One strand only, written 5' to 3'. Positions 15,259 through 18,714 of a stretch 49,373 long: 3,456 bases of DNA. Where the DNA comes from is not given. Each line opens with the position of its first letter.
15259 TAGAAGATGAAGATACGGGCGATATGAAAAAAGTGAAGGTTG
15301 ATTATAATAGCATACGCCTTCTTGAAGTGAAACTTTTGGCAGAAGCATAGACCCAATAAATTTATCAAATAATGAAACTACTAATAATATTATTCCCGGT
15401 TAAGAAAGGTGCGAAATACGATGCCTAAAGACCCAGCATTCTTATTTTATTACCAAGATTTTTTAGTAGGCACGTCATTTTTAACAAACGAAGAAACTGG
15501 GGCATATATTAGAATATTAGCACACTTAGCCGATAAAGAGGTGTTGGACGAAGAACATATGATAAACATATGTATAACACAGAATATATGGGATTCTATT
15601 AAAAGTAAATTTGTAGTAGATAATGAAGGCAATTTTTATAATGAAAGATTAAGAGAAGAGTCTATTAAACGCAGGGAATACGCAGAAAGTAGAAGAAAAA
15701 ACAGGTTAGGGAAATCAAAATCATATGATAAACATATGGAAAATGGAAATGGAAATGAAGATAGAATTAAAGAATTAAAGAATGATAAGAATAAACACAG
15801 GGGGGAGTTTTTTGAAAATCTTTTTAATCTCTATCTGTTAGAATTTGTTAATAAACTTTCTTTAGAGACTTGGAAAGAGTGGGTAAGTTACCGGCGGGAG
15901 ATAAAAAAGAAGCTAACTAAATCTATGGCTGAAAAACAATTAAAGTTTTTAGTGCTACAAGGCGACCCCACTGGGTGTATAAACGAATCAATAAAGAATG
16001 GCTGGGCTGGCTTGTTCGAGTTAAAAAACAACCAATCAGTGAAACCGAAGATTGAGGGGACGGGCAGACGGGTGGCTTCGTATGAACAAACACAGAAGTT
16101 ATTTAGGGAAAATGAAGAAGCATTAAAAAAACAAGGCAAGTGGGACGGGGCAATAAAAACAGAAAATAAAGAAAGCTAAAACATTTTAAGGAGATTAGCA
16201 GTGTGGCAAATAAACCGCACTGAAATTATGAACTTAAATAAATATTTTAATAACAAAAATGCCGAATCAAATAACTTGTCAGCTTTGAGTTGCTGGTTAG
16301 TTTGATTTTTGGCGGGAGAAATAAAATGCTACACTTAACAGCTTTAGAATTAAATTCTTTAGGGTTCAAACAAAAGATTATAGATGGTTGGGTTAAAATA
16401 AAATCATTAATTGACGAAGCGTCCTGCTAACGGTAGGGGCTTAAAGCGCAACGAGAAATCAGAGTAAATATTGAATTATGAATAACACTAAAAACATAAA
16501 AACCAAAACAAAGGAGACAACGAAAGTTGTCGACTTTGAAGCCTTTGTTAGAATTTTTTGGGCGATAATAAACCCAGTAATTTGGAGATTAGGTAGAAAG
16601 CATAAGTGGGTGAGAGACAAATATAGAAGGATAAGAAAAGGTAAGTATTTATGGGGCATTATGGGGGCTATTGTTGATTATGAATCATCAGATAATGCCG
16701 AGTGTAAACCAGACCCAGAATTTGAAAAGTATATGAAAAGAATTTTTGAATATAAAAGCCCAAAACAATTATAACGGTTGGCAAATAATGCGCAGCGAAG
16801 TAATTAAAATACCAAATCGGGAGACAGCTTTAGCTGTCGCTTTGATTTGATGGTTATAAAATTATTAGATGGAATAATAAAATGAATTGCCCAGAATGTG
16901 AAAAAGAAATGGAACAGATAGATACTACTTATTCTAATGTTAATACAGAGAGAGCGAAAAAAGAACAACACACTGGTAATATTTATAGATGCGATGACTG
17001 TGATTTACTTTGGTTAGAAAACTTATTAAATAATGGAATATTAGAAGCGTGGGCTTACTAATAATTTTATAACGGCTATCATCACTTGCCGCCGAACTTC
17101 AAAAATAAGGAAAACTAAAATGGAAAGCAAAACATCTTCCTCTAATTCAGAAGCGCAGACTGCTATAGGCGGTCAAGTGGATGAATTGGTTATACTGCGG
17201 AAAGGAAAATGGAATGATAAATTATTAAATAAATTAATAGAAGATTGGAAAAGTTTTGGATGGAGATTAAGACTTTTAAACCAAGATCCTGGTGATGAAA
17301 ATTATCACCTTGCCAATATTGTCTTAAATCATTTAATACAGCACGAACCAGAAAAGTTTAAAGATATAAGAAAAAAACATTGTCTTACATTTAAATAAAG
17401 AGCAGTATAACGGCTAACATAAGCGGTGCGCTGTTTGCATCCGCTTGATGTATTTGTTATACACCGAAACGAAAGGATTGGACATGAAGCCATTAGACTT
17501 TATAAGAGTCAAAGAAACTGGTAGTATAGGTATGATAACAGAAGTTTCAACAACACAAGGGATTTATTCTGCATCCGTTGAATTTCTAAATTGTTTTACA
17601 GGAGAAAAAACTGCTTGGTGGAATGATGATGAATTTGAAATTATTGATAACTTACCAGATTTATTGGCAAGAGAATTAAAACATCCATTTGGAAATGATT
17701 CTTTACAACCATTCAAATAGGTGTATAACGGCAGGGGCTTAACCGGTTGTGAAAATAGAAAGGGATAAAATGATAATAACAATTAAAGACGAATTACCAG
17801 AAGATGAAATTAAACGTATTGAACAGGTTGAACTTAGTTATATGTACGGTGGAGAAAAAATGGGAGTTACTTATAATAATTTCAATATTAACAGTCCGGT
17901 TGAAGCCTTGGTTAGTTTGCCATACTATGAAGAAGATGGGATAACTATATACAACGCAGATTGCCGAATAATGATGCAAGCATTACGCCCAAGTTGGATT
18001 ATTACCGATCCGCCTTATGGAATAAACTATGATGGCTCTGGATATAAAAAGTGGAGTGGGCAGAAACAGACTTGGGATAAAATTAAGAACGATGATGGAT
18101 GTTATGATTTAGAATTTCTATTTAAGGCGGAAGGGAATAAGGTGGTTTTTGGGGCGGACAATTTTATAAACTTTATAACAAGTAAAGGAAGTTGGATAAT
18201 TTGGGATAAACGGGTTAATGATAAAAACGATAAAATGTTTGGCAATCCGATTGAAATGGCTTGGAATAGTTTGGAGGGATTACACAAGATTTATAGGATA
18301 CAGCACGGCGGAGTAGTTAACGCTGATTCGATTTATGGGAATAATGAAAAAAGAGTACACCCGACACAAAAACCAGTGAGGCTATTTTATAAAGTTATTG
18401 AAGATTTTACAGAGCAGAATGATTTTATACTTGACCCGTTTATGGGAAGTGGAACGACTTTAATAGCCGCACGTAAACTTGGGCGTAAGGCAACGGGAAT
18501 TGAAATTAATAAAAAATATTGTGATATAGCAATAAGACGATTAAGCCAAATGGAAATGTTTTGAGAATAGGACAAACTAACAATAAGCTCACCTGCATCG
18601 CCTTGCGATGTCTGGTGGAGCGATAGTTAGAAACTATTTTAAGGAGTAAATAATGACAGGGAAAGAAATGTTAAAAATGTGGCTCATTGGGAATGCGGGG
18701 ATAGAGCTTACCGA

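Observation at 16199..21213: Nearly every gene junction between 16.2 and 21.3 kb carries a member of one family of structured repeat units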

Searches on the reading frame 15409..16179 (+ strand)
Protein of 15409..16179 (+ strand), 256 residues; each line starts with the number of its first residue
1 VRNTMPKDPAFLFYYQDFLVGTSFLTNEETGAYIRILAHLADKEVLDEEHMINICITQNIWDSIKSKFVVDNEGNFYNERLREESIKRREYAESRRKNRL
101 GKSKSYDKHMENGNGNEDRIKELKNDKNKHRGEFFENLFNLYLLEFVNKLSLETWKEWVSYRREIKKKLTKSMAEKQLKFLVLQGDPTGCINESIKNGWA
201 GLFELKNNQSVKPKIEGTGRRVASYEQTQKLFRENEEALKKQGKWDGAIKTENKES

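Call 14: search_protein_families(library=pfam, proteins=[window:15409-16179:+], max_evalue=0.01)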
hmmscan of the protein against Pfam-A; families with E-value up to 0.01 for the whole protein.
window:15409-16179:+ (256 aa): 1 family
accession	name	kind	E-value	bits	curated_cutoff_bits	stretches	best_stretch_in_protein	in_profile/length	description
PF07120.17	DUF1376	-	0.0037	18.1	30.1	1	13-84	5-84/86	Protein of unknown function (DUF1376)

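Call 16: search_protein_families(library=phrogs, proteins=[window:15409-16179:+], max_evalue=0.001)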
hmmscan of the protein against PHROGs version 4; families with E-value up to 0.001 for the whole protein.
window:15409-16179:+ (256 aa): 4 families
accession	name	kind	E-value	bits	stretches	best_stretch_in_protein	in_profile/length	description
phrog_678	-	DNA, RNA and nucleotide metabolism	3.4e-12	47.6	1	79-219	132-296/346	replication initiation O-like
phrog_18589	-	unknown function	3.7e-12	47.5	1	146-230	36-124/156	-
phrog_3992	-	DNA, RNA and nucleotide metabolism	3.2e-06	27.9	1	13-215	10-156/345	primosomal protein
phrog_9327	-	DNA, RNA and nucleotide metabolism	4.3e-06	27.5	1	11-122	7-127/276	primosomal protein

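Call 23: find_related_loci(query=window:15409-16179:+, collection=viral_contigs, flank=10000)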
Query window:15409-16179:+ (256 aa) in viral_contigs; peptide patterns used: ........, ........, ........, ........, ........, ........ (x = any residue, [..] = any of these).
12 stretches matched a pattern, but none encodes a relative of the query by tblastn (E <= 1e-3).

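Call 44: find_homologous_proteins(query=window:15409-16179:+, max_evalue=0.00001)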
Query window:15409-16179:+ (256 aa): 194 proteins with E <= 0.00001 among 815 candidates; the best 120 are listed.
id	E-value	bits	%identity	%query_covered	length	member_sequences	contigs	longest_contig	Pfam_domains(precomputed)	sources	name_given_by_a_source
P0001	1.6e-163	560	100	98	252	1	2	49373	-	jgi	-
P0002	2.0e-93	330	64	94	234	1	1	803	-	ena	-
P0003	1.0e-41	161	62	54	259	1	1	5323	-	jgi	-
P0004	1.3e-41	161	67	41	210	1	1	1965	-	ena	-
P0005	3.7e-41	159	67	41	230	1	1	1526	-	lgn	-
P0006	7.3e-41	158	52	70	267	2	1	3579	PF14297.13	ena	-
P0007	1.2e-40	158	69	41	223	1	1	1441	-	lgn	-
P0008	8.3e-39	152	67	42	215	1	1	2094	-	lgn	-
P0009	2.0e-37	147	62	41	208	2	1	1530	-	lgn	-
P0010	1.1e-36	145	64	43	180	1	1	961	-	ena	-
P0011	1.3e-36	144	65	44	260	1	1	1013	-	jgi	jgi:hypothetical protein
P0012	6.5e-36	142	47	70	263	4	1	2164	PF14297.13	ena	-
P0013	2.7e-35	140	44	77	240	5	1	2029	-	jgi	-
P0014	3.5e-34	136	62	45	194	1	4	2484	-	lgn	-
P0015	4.9e-34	136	50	61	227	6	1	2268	-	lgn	-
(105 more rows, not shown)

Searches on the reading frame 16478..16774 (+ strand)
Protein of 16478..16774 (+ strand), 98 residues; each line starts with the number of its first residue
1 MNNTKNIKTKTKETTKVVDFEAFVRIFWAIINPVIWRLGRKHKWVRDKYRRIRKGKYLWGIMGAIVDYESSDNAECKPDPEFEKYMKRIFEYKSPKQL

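Call 14: search_protein_families(library=pfam, proteins=[window:16478-16774:+], max_evalue=0.01)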
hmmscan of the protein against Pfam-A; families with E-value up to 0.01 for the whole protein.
window:16478-16774:+ (98 aa): 0 families

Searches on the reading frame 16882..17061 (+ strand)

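Call 14: search_protein_families(library=pfam, proteins=[window:16882-17061:+], max_evalue=0.01)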
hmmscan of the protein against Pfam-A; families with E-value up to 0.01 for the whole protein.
window:16882-17061:+ (59 aa): 3 families
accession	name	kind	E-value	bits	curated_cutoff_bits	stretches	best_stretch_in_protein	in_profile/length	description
PF13453.11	Zn_ribbon_TFIIB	-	0.0035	17.2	22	0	2-45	1-30/41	Transcription factor zinc-finger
PF24292.1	DUF7479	-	0.0049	17.4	27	0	2-52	4-48/60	Domain of unknown function (DUF7479)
PF20020.4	DUF6431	-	0.0075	16.5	26.6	1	3-42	1-40/82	Domain of unknown function (DUF6431)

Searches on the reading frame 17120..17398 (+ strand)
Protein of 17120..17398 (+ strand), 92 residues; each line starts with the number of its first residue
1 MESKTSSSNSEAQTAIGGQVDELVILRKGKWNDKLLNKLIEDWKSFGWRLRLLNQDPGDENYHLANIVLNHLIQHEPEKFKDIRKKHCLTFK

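Call 14: search_protein_families(library=pfam, proteins=[window:17120-17398:+], max_evalue=0.01)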
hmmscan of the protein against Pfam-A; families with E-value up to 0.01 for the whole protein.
window:17120-17398:+ (92 aa): 0 families

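Call 96: find_homologous_proteins(query=window:17120-17398:+, max_evalue=0.001)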
Query window:17120-17398:+ (92 aa): 2 proteins with E <= 0.001 among 2 candidates.
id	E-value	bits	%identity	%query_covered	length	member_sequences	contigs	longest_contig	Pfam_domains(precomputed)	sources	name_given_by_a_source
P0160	4.8e-56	204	100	100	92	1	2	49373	-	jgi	-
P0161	2.0e-22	97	59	77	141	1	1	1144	-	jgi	-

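Call 97: find_encoding_contigs(protein=P0161, flank=5000, max_places=2)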
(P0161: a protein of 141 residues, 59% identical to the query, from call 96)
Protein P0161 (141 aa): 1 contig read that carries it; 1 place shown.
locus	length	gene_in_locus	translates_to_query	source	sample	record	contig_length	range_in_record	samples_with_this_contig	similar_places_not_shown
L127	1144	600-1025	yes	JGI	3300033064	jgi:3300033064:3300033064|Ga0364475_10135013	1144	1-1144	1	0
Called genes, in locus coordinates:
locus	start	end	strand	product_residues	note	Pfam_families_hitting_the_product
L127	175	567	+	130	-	-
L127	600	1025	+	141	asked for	-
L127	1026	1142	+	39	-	?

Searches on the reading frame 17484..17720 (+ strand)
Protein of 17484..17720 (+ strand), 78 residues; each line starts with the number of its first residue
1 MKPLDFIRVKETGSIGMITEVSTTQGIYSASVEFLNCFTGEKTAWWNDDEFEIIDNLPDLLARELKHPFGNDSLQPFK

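Call 14: search_protein_families(library=pfam, proteins=[window:17484-17720:+], max_evalue=0.01)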
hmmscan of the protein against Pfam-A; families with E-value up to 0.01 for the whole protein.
window:17484-17720:+ (78 aa): 0 families

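Call 58: find_homologous_proteins(query=window:17484-17720:+, max_evalue=0.001)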
Query window:17484-17720:+ (78 aa): 39 proteins with E <= 0.001 among 39 candidates.
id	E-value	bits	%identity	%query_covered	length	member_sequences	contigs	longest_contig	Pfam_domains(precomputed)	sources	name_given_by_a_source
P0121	2.1e-46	173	100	100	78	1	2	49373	-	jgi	-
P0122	2.3e-34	135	79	100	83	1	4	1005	-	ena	-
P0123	9.7e-33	129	77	100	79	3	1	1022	-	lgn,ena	-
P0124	4.5e-32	127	76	100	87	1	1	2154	-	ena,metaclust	metaclust:\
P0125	6.7e-32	127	72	100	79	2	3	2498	-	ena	-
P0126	2.3e-31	125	77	100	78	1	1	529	-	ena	-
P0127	4.9e-31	124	74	100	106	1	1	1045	-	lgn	-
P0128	2.8e-30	122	73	100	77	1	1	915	-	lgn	-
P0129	4.7e-30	121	74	99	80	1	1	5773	-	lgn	-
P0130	6.1e-30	120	73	100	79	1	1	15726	-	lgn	-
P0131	9.2e-30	120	72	100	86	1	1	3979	-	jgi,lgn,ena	-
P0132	1.3e-29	119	72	100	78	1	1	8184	-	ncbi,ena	-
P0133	1.5e-29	119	72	100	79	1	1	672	-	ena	-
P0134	1.3e-28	116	73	99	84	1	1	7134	-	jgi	jgi:hypothetical protein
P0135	1.5e-28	116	72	100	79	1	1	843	-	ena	-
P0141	3.7e-27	112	67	100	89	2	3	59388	-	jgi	jgi:hypothetical protein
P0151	2.4e-24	103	64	100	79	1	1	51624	-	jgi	-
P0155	5.6e-22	95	62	100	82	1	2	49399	-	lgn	-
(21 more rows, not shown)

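Call 59: find_encoding_contigs(protein=P0141, flank=10000, max_places=2)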
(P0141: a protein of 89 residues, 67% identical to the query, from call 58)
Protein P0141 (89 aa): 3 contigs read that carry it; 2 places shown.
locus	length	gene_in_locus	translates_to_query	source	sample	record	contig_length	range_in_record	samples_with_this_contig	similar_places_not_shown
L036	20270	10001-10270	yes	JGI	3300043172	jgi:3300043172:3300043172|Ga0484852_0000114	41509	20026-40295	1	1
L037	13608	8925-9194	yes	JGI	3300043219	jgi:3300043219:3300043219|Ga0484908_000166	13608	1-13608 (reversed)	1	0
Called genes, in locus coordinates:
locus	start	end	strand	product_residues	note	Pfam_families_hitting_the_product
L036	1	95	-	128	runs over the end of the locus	-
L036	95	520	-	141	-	-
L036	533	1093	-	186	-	-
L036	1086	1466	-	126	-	-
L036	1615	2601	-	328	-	-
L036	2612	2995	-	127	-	PF09956:Phage_cement_2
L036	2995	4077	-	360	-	-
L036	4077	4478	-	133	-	-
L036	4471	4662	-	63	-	-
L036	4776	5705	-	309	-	PF04233:Phage_Mu_F (faint)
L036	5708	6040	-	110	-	-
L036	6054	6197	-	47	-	-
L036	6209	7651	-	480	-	PF21919:P23-45_portal_barrel (faint), PF06074:Portal_Mu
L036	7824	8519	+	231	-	-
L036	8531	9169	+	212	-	PF09669:Phage_pRha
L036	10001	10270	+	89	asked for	-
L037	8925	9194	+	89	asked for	-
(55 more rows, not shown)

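Call 60: find_encoding_contigs(protein=P0151, flank=10000, max_places=2)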
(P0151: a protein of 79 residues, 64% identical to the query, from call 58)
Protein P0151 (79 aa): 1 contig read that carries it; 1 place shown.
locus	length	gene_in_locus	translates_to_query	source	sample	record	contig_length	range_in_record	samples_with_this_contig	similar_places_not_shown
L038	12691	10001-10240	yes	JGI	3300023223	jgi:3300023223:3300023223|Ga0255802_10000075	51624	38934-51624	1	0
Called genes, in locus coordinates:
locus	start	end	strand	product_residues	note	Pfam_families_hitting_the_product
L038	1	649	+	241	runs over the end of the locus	PF02511:Thy1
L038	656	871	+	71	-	-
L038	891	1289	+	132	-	-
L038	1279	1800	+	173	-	-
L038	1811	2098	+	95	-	-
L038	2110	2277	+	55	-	-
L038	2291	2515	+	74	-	-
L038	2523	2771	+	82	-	-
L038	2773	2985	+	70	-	-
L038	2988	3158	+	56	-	-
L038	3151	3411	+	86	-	-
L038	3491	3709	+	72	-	-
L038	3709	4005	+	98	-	-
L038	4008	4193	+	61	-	-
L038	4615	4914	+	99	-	-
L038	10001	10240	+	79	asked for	-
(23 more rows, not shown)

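Call 61: find_encoding_contigs(protein=P0155, flank=10000, max_places=2)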
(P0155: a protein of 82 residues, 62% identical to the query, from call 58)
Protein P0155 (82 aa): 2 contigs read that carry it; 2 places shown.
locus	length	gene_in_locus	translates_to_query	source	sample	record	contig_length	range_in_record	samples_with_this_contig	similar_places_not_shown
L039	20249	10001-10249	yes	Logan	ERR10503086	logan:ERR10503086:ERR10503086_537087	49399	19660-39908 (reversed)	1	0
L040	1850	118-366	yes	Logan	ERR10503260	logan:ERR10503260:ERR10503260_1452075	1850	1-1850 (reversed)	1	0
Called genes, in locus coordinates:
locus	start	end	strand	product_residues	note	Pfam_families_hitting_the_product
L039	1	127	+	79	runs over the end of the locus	-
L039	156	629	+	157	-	-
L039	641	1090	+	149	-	PF01327:Pep_deformylase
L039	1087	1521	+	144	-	-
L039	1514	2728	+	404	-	PF01555:N6_N4_Mtase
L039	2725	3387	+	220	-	-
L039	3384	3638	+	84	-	-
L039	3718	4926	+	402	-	PF01139:RtcB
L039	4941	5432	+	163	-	-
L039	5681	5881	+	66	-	-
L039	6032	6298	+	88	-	-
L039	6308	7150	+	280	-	PF07505:DUF5131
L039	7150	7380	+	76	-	-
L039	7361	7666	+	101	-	-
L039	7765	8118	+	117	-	-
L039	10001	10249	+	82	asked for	-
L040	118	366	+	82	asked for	-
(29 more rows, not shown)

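Call 64: find_encoding_contigs(protein=P0130, flank=10000, max_places=2)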
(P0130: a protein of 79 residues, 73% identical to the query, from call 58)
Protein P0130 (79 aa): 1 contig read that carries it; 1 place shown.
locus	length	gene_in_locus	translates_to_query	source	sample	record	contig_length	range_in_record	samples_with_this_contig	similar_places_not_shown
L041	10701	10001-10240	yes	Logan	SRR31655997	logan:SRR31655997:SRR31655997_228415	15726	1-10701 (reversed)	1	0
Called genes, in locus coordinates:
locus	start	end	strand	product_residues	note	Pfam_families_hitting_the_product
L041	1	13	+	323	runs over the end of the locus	PF03837:RecT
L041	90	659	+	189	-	PF00929:RNase_T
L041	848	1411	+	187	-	PF05869:Dam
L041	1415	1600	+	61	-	-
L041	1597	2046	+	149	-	PF06319:MmcB-like (weak)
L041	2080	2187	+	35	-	-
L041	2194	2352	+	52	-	-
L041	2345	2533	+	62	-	-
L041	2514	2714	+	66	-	-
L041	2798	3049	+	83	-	-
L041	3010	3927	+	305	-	PF22327:Nudt16-like, PF00293:NUDIX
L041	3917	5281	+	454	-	PF18127:NAMPT_N, PF04095:NAPRTase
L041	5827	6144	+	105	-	-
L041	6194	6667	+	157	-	-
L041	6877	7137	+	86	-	PF17420:GP17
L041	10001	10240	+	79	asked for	-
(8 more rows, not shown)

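Call 65: find_encoding_contigs(protein=P0132, flank=10000, max_places=2)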
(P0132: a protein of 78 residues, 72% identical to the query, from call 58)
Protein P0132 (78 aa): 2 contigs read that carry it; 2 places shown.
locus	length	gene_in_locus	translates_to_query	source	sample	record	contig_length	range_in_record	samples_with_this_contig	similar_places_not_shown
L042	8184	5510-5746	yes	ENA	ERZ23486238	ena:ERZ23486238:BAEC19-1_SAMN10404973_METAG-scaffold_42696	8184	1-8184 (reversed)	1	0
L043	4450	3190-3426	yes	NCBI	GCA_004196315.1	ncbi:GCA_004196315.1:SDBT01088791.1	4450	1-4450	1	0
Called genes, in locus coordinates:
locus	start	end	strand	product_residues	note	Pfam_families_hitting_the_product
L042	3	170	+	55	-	?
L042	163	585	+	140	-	-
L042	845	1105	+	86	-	-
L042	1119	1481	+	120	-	-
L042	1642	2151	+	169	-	PF00847:AP2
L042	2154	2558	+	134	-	PF09643:YopX (weak)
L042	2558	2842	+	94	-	-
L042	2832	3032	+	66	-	-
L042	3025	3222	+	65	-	-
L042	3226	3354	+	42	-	-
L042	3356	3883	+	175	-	-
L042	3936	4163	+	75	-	-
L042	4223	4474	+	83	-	-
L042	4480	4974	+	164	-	-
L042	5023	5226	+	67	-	-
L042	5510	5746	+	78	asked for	-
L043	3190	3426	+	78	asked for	-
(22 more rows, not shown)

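Call 66: find_encoding_contigs(protein=P0125, flank=10000, max_places=3)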
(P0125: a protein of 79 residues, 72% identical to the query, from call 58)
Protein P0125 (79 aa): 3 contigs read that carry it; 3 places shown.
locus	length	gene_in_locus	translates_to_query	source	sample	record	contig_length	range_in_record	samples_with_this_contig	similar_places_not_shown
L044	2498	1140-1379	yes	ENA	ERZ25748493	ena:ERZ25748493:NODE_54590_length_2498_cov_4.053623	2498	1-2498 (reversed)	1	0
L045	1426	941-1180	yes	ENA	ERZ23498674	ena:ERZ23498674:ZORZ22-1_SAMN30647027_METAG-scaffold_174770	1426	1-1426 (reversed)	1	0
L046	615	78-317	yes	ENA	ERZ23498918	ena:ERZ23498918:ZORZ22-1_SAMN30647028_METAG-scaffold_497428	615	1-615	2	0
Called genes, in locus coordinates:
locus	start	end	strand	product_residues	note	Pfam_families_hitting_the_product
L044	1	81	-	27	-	?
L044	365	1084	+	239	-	PF00149:Metallophos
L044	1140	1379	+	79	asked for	-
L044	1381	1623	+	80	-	PF22275:DUF6957 (faint)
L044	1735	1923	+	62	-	-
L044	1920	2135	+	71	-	-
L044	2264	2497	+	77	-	?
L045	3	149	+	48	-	?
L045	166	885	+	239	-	PF00149:Metallophos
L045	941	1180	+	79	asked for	-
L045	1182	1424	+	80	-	PF22275:DUF6957 (faint)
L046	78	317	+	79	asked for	-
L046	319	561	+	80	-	PF22275:DUF6957 (faint)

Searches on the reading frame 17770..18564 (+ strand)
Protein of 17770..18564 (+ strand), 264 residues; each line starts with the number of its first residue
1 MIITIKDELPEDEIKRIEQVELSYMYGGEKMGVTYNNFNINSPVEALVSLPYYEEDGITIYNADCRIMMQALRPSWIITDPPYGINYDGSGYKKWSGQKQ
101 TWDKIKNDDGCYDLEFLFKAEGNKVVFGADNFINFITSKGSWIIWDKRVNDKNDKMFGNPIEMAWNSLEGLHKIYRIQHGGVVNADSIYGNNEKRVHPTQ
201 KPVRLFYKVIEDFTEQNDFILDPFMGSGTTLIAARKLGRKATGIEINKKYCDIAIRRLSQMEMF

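Call 14: search_protein_families(library=pfam, proteins=[window:17770-18564:+], max_evalue=0.01)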
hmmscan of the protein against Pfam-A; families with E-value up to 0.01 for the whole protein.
window:17770-18564:+ (264 aa): 2 families
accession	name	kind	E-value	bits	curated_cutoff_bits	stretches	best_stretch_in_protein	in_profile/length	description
PF01555.25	N6_N4_Mtase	-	1.4e-28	100.8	26.7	1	158-255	137-220/221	DNA methylase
PF01170.24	UPF0020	-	7.3e-05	23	22.3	0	216-247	28-59/197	RMKL-like, methyltransferase domain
